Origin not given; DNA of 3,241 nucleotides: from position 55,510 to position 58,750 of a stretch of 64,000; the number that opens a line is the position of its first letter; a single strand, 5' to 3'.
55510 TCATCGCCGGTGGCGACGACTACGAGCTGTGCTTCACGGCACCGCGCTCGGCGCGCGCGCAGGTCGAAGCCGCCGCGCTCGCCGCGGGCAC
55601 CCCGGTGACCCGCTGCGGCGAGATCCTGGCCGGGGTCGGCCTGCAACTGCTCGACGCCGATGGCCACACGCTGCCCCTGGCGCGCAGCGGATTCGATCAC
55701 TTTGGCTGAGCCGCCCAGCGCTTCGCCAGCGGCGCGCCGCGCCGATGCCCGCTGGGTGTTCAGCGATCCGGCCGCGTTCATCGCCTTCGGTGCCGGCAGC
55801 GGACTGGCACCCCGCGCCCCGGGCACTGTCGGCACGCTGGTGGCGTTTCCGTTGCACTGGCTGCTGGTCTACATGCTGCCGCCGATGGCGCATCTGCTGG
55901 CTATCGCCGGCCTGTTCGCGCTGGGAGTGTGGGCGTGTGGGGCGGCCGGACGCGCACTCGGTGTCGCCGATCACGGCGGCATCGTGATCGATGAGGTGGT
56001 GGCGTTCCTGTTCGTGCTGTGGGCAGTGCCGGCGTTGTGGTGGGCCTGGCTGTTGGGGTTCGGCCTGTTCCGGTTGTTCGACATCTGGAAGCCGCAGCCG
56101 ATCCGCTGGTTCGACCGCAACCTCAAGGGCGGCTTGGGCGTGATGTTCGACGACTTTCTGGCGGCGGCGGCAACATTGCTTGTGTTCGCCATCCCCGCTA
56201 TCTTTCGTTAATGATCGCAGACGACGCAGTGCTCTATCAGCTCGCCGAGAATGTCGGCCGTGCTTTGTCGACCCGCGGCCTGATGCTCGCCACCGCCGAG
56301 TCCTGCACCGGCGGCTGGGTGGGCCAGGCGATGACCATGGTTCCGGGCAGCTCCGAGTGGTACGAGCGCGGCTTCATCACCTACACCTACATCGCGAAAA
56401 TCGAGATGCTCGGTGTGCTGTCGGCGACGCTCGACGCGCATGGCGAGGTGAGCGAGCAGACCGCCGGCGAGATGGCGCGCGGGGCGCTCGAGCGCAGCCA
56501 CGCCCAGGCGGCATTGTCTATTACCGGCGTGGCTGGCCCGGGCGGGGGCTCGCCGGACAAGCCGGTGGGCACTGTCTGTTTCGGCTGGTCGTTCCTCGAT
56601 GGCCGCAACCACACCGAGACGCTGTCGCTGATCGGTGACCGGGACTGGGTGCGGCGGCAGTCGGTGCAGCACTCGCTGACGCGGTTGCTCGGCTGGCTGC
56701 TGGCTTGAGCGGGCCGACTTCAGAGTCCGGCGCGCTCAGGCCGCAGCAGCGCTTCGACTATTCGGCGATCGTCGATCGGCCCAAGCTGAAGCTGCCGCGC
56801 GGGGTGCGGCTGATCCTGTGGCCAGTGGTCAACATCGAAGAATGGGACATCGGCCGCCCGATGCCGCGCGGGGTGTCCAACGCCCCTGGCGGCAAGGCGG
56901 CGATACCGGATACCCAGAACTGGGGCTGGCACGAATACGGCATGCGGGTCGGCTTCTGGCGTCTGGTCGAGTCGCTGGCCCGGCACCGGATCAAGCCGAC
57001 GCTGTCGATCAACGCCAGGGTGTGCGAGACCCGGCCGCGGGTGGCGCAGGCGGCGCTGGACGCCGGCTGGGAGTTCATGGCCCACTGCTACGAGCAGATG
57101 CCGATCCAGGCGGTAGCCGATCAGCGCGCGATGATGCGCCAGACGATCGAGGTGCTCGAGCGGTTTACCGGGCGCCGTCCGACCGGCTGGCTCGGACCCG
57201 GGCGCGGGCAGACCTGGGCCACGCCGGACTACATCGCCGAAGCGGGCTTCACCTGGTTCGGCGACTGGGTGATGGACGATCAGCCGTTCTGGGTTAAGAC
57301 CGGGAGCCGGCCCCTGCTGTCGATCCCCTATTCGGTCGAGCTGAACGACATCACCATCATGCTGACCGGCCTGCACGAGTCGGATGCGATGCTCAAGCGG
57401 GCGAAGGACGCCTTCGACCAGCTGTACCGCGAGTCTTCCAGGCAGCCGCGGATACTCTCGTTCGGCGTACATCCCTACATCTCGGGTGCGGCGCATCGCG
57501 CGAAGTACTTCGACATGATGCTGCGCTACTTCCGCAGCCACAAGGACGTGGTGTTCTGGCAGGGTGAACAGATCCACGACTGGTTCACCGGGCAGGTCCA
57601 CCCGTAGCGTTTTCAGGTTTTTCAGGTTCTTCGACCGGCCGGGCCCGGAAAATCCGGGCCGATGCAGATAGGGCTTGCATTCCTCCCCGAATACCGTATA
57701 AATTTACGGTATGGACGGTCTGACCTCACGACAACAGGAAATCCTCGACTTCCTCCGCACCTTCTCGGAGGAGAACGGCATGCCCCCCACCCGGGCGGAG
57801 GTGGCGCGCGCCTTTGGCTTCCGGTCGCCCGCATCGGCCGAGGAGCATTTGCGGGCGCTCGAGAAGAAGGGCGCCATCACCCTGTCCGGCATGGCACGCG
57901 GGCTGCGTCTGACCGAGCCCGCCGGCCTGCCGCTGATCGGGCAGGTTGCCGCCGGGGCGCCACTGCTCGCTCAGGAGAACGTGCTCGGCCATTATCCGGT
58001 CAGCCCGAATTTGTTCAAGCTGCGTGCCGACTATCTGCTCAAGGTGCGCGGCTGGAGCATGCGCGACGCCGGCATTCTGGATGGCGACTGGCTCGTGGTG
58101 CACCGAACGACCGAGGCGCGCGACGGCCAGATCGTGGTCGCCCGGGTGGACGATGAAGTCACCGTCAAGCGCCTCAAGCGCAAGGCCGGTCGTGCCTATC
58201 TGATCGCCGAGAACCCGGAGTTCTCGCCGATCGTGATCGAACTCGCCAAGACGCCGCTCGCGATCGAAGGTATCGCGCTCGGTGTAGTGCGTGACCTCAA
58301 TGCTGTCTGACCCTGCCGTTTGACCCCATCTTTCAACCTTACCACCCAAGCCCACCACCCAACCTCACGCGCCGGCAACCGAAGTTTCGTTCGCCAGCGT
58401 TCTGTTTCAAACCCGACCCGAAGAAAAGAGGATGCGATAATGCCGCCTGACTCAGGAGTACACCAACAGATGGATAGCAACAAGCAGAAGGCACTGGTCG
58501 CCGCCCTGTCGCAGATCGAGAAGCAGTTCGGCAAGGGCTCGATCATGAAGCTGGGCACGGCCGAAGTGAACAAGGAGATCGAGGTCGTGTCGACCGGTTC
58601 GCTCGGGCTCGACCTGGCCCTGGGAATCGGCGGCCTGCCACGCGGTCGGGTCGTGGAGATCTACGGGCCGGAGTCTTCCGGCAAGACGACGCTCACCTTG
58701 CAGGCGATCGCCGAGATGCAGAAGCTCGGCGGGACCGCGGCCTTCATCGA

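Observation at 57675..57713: lexA appears leaderless, with a perfect 22-bp palindrome spanning its -10 region and start codon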

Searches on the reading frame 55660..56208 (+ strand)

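Call 91: search_protein_families(library=pfam, proteins=[window:55660-56208:+])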
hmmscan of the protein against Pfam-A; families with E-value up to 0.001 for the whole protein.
window:55660-56208:+ (183 aa): 1 family
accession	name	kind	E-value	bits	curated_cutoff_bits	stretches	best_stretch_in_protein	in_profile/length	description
PF04608.18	PgpA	-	4.1e-38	130.9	28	1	41-177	2-138/141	Phosphatidylglycerophosphatase A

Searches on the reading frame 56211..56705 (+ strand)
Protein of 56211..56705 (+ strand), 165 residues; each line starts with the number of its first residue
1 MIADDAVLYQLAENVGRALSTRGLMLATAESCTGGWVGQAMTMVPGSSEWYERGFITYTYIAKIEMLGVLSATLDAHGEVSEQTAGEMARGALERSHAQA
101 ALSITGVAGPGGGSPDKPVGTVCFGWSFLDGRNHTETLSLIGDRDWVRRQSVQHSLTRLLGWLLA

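Call 9: search_protein_families(library=ncbifam, proteins=[window:56211-56705:+])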
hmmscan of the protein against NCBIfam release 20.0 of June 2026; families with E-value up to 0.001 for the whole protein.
window:56211-56705:+ (165 aa): 5 families
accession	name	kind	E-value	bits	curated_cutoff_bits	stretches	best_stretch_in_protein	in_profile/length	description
NF002975.0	PRK03661.1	equivalog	4.2e-55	185.9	212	1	5-161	3-159/164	nicotinamide-nucleotide amidase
NF001813.0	PRK00549.1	equivalog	1.3e-45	156.2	379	1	10-160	258-408/414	competence/damage-inducible protein A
TIGR00199.1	PncC_domain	subfamily_domain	2.9e-45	154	68.9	1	15-159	1-145/149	nicotinamide-nucleotide amidohydrolase family protein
NF002972.0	PRK03657.1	equivalog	1.5e-34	119.2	201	1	6-163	15-171/175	2-oxo-tetronate isomerase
TIGR00200.1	cinA_nterm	subfamily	4.7e-26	91.4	243.15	1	11-160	261-408/414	CinA family nicotinamide mononucleotide deamidase-related protein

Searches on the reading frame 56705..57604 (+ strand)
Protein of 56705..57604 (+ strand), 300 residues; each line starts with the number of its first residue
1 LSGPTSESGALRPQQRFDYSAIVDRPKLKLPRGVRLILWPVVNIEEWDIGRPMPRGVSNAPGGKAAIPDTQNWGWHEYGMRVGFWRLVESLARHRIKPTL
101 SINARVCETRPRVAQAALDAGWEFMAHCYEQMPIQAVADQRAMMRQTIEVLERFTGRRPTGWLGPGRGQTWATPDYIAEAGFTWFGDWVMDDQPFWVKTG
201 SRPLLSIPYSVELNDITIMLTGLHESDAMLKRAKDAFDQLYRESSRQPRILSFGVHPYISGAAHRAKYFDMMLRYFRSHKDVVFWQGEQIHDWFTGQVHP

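Call 9: search_protein_families(library=ncbifam, proteins=[window:56705-57604:+])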
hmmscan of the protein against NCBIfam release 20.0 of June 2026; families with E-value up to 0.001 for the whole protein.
window:56705-57604:+ (300 aa): 2 families
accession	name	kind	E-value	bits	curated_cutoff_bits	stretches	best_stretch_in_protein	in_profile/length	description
TIGR03212.1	uraD_N-term-dom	equivalog_domain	4.8e-37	127.6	424.6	1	76-293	71-290/297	allantoinase PuuE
TIGR03006.1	pepcterm_polyde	equivalog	5e-05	22.6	276.2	1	72-184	24-141/272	XrtA system polysaccharide deacetylase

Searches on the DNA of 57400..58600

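Call 53: search_rna_families(source=window, start=57400, end=58600, threshold=evalue, max_evalue=1)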
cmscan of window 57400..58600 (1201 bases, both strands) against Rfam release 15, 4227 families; matches with E-value up to 1: 1.
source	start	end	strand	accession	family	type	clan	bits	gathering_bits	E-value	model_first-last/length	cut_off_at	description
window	58538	58584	+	RF01276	sR53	Gene; snRNA; snoRNA; CD-box;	-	16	49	0.61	1-60/60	no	Small nucleolar RNA sR53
